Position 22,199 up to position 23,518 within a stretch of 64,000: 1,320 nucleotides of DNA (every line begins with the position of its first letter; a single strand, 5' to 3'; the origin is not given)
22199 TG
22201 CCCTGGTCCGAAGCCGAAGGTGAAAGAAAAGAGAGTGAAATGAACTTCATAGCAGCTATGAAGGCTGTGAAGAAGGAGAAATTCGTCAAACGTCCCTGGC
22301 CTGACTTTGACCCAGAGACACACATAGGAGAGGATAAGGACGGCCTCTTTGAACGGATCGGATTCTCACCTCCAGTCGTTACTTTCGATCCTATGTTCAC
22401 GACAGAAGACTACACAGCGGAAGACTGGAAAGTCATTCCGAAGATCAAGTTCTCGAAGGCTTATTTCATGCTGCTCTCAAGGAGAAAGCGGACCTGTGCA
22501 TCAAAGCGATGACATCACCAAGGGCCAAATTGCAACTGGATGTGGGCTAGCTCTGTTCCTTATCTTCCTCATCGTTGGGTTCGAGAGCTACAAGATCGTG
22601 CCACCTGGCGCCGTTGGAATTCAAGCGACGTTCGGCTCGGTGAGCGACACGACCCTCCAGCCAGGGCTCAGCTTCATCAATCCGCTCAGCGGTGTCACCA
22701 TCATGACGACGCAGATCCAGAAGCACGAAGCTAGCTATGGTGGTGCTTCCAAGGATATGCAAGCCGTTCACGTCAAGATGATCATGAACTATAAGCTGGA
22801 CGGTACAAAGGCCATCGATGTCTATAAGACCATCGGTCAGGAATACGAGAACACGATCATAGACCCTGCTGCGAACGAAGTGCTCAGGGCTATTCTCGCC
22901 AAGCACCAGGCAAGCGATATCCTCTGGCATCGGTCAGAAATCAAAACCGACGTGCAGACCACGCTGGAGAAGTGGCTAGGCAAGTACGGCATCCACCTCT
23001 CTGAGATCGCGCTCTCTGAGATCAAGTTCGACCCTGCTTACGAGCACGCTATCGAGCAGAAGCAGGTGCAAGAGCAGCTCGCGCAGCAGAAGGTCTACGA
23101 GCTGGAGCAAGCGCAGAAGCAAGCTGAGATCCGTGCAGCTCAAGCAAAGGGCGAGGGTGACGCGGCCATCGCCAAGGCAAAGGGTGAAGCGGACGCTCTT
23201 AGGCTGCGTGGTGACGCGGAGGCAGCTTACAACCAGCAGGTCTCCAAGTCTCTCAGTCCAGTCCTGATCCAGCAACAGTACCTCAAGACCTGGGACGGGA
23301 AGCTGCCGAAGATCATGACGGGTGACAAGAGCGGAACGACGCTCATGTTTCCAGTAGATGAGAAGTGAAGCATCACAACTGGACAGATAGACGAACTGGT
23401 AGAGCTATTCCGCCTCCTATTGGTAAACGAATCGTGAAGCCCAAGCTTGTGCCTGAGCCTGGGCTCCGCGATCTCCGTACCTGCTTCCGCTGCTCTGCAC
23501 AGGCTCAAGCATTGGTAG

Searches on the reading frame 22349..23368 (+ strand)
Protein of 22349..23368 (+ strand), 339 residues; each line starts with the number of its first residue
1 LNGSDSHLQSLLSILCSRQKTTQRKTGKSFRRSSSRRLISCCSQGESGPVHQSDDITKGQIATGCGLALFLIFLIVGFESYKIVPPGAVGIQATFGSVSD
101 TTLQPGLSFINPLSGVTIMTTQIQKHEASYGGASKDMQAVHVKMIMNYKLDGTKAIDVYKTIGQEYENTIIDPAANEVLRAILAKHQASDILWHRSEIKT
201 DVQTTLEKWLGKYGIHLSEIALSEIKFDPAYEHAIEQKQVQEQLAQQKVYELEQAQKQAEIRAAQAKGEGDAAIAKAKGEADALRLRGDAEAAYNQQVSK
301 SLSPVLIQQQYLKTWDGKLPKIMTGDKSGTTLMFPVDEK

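Call 42: search_protein_families(library=phrogs, proteins=[window:22349-23368:+], max_evalue=0.001)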
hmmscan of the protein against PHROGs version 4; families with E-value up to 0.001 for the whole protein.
window:22349-23368:+ (339 aa): 2 families
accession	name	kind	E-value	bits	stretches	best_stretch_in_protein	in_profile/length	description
phrog_200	-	other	1.8e-51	176.4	1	64-331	86-354/379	lipoprotein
phrog_38808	-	unknown function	1.4e-05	26.3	1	266-325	8-58/68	-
